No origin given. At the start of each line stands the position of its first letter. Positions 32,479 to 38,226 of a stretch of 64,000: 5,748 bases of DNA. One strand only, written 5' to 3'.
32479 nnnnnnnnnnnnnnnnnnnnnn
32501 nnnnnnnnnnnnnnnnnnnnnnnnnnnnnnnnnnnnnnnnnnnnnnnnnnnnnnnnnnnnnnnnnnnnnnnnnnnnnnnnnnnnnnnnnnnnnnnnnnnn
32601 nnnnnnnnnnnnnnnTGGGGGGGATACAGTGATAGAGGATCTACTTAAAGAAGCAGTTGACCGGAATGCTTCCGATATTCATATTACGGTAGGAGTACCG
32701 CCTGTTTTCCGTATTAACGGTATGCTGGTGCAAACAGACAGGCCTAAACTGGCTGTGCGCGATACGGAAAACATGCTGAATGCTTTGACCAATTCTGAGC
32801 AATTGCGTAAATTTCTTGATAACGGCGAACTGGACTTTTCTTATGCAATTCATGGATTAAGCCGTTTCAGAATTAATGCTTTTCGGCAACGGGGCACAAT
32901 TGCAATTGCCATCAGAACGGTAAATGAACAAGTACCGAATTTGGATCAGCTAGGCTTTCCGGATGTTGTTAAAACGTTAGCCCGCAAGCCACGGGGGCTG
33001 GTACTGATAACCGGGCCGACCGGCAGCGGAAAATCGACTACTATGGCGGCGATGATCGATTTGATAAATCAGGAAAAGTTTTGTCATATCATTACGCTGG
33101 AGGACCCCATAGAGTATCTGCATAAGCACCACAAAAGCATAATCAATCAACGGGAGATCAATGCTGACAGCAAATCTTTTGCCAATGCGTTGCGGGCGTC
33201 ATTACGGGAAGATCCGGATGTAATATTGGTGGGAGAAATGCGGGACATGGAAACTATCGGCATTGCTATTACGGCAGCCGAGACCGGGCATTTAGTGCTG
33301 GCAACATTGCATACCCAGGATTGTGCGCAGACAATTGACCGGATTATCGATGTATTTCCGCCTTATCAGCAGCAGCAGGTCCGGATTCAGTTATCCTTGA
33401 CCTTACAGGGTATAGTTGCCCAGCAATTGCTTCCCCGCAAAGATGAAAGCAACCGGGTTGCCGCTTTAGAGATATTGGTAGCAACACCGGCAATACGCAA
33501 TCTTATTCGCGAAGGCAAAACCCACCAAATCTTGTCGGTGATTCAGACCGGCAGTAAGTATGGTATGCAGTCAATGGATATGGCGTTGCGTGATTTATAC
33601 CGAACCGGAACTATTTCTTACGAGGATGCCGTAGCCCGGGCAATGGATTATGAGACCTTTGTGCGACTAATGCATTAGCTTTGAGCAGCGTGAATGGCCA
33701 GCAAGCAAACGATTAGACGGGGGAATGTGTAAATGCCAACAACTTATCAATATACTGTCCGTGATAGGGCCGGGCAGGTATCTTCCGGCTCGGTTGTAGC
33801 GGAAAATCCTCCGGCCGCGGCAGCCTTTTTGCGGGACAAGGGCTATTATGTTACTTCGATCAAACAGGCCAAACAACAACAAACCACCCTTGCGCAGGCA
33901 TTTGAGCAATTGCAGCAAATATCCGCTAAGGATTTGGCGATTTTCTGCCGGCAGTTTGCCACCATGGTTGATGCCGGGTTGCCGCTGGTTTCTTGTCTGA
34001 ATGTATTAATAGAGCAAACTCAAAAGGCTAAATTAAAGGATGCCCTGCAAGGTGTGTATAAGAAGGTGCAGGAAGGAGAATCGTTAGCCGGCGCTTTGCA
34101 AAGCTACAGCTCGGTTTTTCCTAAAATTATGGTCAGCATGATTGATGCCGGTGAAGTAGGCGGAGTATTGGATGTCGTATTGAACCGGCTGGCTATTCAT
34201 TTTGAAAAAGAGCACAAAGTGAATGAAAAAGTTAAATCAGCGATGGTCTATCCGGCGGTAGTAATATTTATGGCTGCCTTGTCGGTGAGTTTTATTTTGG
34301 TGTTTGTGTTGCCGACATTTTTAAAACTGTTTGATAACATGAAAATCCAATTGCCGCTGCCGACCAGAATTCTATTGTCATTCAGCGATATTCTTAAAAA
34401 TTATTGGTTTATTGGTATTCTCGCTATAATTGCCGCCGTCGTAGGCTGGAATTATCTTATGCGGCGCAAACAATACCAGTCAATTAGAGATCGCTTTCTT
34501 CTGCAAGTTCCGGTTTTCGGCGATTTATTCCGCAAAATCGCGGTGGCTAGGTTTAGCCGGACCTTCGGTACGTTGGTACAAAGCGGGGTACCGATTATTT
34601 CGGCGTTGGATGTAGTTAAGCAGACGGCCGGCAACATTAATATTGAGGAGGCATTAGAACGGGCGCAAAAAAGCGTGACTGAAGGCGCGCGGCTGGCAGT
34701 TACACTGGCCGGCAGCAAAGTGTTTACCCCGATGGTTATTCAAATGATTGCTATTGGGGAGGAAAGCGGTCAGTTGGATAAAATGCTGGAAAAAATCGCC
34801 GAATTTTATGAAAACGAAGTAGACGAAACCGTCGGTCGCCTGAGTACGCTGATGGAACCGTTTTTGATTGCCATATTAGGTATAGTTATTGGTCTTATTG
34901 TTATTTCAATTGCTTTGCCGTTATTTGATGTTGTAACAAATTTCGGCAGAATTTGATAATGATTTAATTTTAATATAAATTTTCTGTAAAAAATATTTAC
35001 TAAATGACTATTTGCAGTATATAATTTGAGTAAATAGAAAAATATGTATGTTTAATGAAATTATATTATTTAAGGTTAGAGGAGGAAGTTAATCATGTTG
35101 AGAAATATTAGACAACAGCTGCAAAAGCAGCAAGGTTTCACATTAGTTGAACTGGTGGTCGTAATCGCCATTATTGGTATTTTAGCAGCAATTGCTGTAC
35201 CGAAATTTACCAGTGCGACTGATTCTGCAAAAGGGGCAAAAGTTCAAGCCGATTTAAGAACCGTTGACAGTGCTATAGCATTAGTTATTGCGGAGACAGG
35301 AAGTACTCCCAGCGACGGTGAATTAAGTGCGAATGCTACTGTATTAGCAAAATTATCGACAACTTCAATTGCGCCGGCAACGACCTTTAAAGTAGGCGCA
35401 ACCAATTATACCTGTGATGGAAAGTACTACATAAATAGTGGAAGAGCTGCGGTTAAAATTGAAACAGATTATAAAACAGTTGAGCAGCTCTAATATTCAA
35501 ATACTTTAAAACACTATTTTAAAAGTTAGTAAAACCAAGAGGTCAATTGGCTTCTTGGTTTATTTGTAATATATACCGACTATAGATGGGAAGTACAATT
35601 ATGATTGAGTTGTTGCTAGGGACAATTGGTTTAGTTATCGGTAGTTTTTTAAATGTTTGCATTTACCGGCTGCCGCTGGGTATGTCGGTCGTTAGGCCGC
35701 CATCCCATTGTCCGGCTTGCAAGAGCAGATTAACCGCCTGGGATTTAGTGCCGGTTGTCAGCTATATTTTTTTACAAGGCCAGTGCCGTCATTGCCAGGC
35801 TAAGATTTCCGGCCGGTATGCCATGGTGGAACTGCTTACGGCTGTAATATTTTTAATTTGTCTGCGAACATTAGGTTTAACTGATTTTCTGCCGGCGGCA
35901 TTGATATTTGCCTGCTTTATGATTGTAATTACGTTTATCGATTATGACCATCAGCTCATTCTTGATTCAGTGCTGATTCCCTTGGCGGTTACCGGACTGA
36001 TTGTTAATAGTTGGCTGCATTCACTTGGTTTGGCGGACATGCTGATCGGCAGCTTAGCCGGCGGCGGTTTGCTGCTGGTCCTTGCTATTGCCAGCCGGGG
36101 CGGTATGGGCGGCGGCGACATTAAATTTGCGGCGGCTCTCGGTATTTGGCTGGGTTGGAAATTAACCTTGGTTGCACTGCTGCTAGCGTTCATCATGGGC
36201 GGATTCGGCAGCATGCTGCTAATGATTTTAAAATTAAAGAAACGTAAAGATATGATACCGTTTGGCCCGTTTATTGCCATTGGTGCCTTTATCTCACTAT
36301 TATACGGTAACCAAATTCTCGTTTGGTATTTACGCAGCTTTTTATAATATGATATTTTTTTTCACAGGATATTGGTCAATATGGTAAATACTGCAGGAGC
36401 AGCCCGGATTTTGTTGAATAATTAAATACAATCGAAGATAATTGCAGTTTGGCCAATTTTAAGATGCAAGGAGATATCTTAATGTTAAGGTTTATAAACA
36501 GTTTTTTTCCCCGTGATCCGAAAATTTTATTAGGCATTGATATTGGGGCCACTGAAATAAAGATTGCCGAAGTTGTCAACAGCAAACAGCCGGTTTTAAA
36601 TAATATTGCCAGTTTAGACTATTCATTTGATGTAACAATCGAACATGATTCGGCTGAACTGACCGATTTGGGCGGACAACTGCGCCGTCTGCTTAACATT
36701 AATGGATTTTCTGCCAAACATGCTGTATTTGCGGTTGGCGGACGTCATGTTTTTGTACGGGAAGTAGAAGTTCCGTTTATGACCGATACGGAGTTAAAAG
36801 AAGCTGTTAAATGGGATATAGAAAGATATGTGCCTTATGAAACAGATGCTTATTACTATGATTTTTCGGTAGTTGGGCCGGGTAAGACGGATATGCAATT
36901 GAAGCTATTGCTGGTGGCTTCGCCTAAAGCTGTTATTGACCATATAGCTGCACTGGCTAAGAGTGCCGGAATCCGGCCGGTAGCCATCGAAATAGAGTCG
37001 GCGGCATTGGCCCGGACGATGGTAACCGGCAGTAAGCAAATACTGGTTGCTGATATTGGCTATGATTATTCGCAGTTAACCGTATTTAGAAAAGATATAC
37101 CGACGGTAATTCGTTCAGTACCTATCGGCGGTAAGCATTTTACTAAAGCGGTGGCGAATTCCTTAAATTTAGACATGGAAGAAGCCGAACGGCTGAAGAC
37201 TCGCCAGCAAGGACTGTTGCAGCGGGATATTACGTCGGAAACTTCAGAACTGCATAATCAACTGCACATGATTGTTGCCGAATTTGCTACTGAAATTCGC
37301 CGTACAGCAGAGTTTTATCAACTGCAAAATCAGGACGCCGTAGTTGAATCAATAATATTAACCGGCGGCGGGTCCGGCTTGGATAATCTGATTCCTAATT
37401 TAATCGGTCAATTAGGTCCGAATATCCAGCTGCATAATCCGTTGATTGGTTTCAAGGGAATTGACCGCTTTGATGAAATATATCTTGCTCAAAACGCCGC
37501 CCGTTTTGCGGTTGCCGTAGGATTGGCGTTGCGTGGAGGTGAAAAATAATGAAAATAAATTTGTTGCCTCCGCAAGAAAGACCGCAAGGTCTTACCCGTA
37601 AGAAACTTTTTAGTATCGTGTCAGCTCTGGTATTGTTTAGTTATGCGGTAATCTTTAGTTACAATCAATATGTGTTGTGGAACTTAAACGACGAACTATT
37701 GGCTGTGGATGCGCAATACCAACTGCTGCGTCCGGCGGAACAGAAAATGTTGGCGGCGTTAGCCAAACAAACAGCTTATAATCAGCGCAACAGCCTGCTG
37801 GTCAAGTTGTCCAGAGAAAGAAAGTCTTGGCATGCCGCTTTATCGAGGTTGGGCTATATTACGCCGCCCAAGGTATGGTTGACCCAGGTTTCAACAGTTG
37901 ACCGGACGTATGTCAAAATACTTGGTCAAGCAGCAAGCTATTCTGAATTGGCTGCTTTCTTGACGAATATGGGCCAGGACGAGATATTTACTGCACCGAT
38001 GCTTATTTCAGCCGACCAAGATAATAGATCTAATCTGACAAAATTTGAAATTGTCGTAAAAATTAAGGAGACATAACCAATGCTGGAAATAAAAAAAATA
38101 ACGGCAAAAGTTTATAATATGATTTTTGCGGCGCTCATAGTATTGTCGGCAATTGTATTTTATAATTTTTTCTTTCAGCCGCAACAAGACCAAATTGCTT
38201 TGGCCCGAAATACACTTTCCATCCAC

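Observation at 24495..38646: Two type IV filament systems in one locus inserted in the aro operon: a ComG-like pseudopilus operon without ATPase or peptidase, next to a complete PilBTC-A-D-MNO set with a divergent PilP-like-PilQ secretin pair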

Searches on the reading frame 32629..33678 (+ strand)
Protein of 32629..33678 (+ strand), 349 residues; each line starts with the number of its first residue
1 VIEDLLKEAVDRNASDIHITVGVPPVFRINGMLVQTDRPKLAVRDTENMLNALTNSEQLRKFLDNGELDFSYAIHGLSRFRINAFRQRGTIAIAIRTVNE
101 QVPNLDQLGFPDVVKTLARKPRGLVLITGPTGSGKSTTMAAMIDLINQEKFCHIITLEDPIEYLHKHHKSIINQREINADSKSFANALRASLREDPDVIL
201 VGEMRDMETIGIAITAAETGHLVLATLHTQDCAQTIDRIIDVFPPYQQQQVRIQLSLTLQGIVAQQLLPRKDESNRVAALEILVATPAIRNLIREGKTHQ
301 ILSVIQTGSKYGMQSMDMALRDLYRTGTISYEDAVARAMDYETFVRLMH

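Call 5: search_protein_families(library=pfam, proteins=[window:32629-33678:+], max_evalue=0.1)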
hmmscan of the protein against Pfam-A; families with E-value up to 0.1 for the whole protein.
window:32629-33678:+ (349 aa): 32 families (the best 25 are shown)
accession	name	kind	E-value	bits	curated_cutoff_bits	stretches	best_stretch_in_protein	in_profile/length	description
PF00437.27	T2SSE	-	6.2e-54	183.5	24.9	1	2-280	12-290/370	Type II/IV secretion system protein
PF13555.12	AAA_29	-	1.2e-05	25.4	27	1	116-146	16-46/61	P-loop containing region of AAA domain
PF13401.12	AAA_22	-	4.5e-05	24.2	27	1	120-204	3-93/130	AAA domain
PF13604.12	AAA_30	-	0.00016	21.9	27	1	113-150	9-46/191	AAA domain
PF13191.12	AAA_16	-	0.00023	22.1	32.6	1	120-190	21-96/167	AAA ATPase domain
PF25199.1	nSTAND_NTPase5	-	0.00026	21.3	34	1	116-171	35-90/145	Novel STAND NTPase 5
PF20720.3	nSTAND3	-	0.00033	20.8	27.2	1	112-170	9-67/155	Novel STAND NTPase 3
PF13476.12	AAA_23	-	0.00052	21.2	27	1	122-142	19-39/201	AAA domain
PF04851.21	ResIII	-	0.00052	20.4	22.5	1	120-171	21-73/164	Type III restriction enzyme, res subunit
PF13173.12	AAA_14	-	0.00097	19.6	27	1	124-174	4-56/129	AAA domain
PF01935.23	DUF87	-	0.0012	19.5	23.2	1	126-157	27-58/220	Helicase HerA, central domain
PF12775.13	AAA_7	-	0.0013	18.8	25.8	1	102-154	14-65/181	P-loop containing dynein motor region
PF03266.21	NTPase_1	-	0.0014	18.9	23.9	0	125-149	2-26/168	NTPase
PF13514.12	AAA_27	-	0.0032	17.5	22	1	114-146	18-50/206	AAA domain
PF01637.24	ATPase_2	-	0.0052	17.1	33.2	1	113-157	11-54/225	ATPase domain predominantly from Archaea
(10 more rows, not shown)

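Call 64: search_protein_families(library=ncbifam, proteins=[window:32629-33678:+], max_evalue=0.00001)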
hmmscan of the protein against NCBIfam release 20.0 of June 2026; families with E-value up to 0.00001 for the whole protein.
window:32629-33678:+ (349 aa): 17 families
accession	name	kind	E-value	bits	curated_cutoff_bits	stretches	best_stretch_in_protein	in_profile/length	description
TIGR01420.1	pilT_fam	subfamily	3.2e-147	490.2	319.1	1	2-340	2-340/343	PilT/PilU family type 4a pilus ATPase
TIGR02524.1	dot_icm_DotB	equivalog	5.6e-49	167.2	463.3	1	2-330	6-346/358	Dot/Icm type IV secretion system ATPase DotB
TIGR02533.1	type_II_gspE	equivalog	9.2e-47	159.8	630.25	1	98-268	215-379/486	type II secretion system ATPase GspE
TIGR02538.1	type_IV_pilB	equivalog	3.4e-46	158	675.65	1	2-247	185-438/564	type IV-A pilus assembly ATPase PilB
TIGR02525.1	plasmid_TraJ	equivalog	4.4e-46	157.5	368.3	1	84-329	111-358/372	plasmid transfer ATPase TraJ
NF041000.1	ATPase_ComGA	equivalog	5.2e-44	150.2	300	1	4-269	2-266/267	competence type IV pilus ATPase ComGA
NF007755.0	PRK10436.1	equivalog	5.1e-43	147.4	617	1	2-269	89-356/465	type II secretion system protein GspE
NF053534.1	T4PilAsmATPsTfpB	equivalog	4.4e-38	131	850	1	95-268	303-472/584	type IV pilus assembly ATPase TfpB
NF058587.1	archaellum_moto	equivalog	3.5e-18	65.6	550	1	125-239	278-393/527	archaellum flagellar ATPase motor FlaI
TIGR02788.1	VirB11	equivalog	6.9e-15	54.9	249.95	1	118-242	140-265/308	P-type DNA transfer ATPase VirB11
TIGR02782.1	TrbB_P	equivalog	8e-15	54.9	304.55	1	122-250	136-263/303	P-type conjugative transfer ATPase TrbB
TIGR03819.1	heli_sec_ATPase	hypoth_equivalog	1.3e-13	50.9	373.15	1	93-238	142-296/340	TadA family conjugal transfer-associated ATPase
NF053672.1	bindosome_BasE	exception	1.2e-12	47.4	1000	1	125-255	273-404/512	bindosome assembly system ATPase subunit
NF010469.0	PRK13894.1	subfamily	6.8e-12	45.3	508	1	92-241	119-266/320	conjugal transfer ATPase TrbB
NF010425.0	PRK13851.1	equivalog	2.3e-11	43.2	461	1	122-240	162-281/344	type IV secretion system protein VirB11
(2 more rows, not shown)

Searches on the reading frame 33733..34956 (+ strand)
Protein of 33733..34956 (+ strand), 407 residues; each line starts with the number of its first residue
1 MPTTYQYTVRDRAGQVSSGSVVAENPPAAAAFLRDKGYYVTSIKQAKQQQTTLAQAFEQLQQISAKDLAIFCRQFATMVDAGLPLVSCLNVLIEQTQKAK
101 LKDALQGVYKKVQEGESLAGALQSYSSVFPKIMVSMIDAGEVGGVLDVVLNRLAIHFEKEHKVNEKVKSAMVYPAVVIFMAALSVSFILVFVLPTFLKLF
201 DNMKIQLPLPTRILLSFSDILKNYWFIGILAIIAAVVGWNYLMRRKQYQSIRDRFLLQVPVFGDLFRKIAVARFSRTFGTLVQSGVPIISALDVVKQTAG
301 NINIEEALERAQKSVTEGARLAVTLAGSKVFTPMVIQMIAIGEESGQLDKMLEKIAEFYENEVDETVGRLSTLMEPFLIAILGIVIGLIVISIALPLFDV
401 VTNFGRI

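Call 5: search_protein_families(library=pfam, proteins=[window:33733-34956:+], max_evalue=0.1)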
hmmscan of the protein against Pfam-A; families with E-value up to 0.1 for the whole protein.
window:33733-34956:+ (407 aa): 4 families
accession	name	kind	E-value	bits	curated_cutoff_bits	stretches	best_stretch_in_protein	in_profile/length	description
PF00482.28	T2SSF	-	2.4e-63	212.1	25.2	2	71-194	1-125/125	Type II secretion system (T2SS), protein F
PF02687.27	FtsX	-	0.017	15.6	25.5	0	370-398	45-73/120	FtsX-like permease C-terminal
PF13519.12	VWA_2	-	0.018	16.1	27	0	283-317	57-91/107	von Willebrand factor type A domain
PF12351.13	Fig1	-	0.068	13.5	25.3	0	163-252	68-157/188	Ca2+ regulator and membrane fusion protein Fig1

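Call 64: search_protein_families(library=ncbifam, proteins=[window:33733-34956:+], max_evalue=0.00001)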
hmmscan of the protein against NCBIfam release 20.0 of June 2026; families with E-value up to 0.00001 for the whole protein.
window:33733-34956:+ (407 aa): 6 families
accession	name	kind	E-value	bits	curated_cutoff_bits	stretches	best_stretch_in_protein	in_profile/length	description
TIGR02120.1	GspF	equivalog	6.6e-117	391.1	424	1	5-400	1-397/401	type II secretion system inner membrane protein GspF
NF052606.1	T4PiliAsmPilCMyx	equivalog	2.1e-113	379.3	700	1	4-403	21-417/419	type IV pilus assembly protein PilC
NF052607.1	T4PiliAsmPilCThrm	equivalog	2.7e-109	365.9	700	1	4-403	3-403/406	type IV pilus assembly protein PilC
NF007861.0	PRK10573.1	equivalog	2.4e-84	283.7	401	1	5-400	7-394/401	protein transport protein HofC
NF047826.1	T3SSXpsF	equivalog_domain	1.1e-79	268.1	650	1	4-403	3-403/405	type II secretion system protein XpsF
NF041012.2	T4P_ComGB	equivalog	2.6e-44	152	240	1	69-401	4-331/332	competence type IV pilus assembly protein ComGB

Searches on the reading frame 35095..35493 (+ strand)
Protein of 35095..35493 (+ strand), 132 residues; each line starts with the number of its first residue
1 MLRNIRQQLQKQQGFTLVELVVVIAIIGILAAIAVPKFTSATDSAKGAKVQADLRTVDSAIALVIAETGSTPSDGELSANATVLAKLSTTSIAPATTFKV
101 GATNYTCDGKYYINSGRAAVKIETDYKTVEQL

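Call 4: search_protein_families(library=pfam, proteins=[window:35095-35493:+], max_evalue=0.1)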
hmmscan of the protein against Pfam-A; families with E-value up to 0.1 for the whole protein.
window:35095-35493:+ (132 aa): 2 families
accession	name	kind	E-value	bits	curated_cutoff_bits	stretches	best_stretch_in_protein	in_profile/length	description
PF07963.17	N_methyl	-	6.7e-10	38.6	21.2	1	10-35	2-27/27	Prokaryotic N-terminal methylation motif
PF23993.1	DUF7311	-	0.031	15.3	27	1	21-111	5-98/150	Domain of unknown function (DUF7311)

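Call 6: search_protein_families(library=ncbifam, proteins=[window:35095-35493:+], max_evalue=0.1)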
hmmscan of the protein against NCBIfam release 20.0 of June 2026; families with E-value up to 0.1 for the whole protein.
window:35095-35493:+ (132 aa): 16 families
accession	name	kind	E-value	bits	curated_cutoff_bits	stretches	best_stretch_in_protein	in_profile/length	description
TIGR01710.1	typeII_sec_gspG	equivalog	1.4e-13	51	88.85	1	13-75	1-63/134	type II secretion system major pseudopilin GspG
NF041775.1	typeIV_PilA_Myxo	equivalog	6.1e-10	39.4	400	1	11-59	9-57/214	type IV pilin protein PilA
NF007862.0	PRK10574.1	equivalog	1.6e-09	38.1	138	1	10-65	2-57/145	prepilin peptidase-dependent pilin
NF040999.1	pilin_ComGC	equivalog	2.1e-09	37.4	75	1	12-85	1-74/84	competence type IV pilus major pilin ComGC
TIGR02532.1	IV_pilin_GFxxxE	domain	5.8e-09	35.4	16.3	1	12-35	1-24/24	prepilin-type N-terminal cleavage/methylation domain-containing protein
TIGR01708.2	typeII_sec_gspH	equivalog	9.9e-08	32.2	80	1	12-45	1-34/169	type II secretion system minor pseudopilin GspH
NF007800.0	PRK10506.1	equivalog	4e-05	23.5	158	1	7-43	3-39/163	prepilin peptidase-dependent protein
TIGR02596.1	TIGR02596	subfamily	8.4e-05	22.7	70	1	15-49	1-35/196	Verru_Chthon cassette protein D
NF041013.1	T4P_ComGE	equivalog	0.0002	21.4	49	1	10-56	1-48/83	competence type IV pilus minor pilin ComGE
TIGR01711.1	gspJ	equivalog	0.004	17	64.85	1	13-64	1-51/192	type II secretion system minor pseudopilin GspJ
NF008153.0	PRK10905.1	equivalog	0.025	13.7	256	1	20-110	105-190/424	cell division protein DamX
NF047827.1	T3SSXpsH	equivalog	0.027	14.3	160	1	13-57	1-49/145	type II secretion system protein XpsH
NF040982.1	ComGD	equivalog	0.029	14.8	70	0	12-40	1-29/139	competence type IV pilus minor pilin ComGD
NF007848.0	PRK10557.1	equivalog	0.046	13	120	1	6-37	4-34/192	prepilin peptidase-dependent protein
NF038304.1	EPS_HpsC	equivalog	0.075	12.6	200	1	6-30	14-37/318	hormogonium polysaccharide secretion pseudopilin HpsC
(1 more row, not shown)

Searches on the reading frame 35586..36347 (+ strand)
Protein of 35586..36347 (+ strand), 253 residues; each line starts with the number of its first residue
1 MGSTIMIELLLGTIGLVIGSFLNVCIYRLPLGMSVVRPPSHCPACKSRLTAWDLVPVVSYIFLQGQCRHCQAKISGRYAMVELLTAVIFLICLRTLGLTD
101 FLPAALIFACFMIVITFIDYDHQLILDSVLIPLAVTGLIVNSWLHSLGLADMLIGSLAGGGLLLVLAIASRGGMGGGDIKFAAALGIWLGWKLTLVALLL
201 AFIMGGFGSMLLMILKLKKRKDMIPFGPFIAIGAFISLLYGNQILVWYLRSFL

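Call 5: search_protein_families(library=pfam, proteins=[window:35586-36347:+], max_evalue=0.1)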
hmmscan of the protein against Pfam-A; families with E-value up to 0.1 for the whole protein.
window:35586-36347:+ (253 aa): 5 families
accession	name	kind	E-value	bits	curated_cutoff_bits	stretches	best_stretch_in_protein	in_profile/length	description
PF06750.18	A24_N_bact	-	3.2e-34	117.3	23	1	14-93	2-81/84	Bacterial Peptidase A24 N-terminal domain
PF01478.23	Peptidase_A24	-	2.5e-20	73.3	26.5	1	106-207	1-101/104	Type IV leader peptidase family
PF22747.2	Zn_ribbon_DUF2089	-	0.006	17.1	27.6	0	66-82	14-30/32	DUF2089 zinc ribbon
PF00664.28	ABC_membrane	-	0.04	14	28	1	185-224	135-174/274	ABC transporter transmembrane region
PF25207.1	DUF7837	-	0.075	13.5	27.8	0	65-82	6-23/47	Domain of unknown function (DUF7837)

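Call 64: search_protein_families(library=ncbifam, proteins=[window:35586-36347:+], max_evalue=0.00001)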
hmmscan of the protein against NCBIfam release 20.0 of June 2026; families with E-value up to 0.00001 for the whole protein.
window:35586-36347:+ (253 aa): 0 families

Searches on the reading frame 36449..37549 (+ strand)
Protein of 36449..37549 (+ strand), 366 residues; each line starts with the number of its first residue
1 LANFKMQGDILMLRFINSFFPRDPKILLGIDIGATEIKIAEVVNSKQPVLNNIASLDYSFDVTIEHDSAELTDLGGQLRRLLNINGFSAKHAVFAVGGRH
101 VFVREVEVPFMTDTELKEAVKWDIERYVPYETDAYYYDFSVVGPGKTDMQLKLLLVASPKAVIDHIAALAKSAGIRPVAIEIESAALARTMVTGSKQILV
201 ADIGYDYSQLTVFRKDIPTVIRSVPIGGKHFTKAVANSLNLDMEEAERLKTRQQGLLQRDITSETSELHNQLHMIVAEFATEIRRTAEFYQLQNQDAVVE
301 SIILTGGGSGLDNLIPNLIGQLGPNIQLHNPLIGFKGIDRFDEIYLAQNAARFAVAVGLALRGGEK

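Call 5: search_protein_families(library=pfam, proteins=[window:36449-37549:+], max_evalue=0.1)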
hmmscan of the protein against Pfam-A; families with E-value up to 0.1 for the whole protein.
window:36449-37549:+ (366 aa): 4 families
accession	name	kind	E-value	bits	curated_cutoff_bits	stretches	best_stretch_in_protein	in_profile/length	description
PF11104.14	PilM_2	-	1.1e-44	153.2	27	1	29-363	1-339/340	Type IV pilus assembly protein PilM;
PF14450.12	FtsA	-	8.8e-12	45.9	31.8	1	200-314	2-95/127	Cell division protein FtsA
PF06723.19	MreB_Mbl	-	0.00026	20.4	27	0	166-237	112-186/327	MreB/Mbl protein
PF21522.3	MreB-like_C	-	0.016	16.2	27.8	1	202-310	3-115/123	Archaeal actin homologue MreB-like, C-terminal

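Call 64: search_protein_families(library=ncbifam, proteins=[window:36449-37549:+], max_evalue=0.00001)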
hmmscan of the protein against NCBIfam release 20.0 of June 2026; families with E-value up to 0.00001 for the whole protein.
window:36449-37549:+ (366 aa): 4 families
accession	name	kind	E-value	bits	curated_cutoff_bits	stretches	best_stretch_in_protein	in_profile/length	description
TIGR01175.1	pilM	subfamily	8.8e-57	192.7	133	1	27-363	5-347/348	type IV pilus assembly protein PilM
NF045709.1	Amuc_1101_fam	equivalog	9.2e-30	104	650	1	24-363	4-349/608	Amuc_1101 family PilM-like pilus complex protein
TIGR01174.1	ftsA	equivalog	9.1e-13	48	175.85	1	149-320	146-339/371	cell division protein FtsA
NF011660.0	PRK15080.1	equivalog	9.6e-08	31.6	182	0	166-254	113-199/277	ethanolamine utilization protein EutJ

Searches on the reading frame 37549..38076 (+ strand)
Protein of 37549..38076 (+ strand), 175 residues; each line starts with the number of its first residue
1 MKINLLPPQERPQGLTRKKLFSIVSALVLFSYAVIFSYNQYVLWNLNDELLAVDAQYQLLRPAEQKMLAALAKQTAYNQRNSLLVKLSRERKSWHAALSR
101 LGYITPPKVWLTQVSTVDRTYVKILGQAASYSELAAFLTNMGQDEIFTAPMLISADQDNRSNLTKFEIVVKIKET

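Call 5: search_protein_families(library=pfam, proteins=[window:37549-38076:+], max_evalue=0.1)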
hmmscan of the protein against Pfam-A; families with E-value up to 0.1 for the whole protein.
window:37549-38076:+ (175 aa): 1 family
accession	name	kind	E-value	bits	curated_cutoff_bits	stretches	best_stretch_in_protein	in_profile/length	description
PF05137.18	PilN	-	2.7e-11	43.8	22.8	1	98-172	3-78/78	Fimbrial assembly protein (PilN)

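Call 64: search_protein_families(library=ncbifam, proteins=[window:37549-38076:+], max_evalue=0.00001)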
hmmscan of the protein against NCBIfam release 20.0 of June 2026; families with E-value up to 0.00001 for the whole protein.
window:37549-38076:+ (175 aa): 0 families
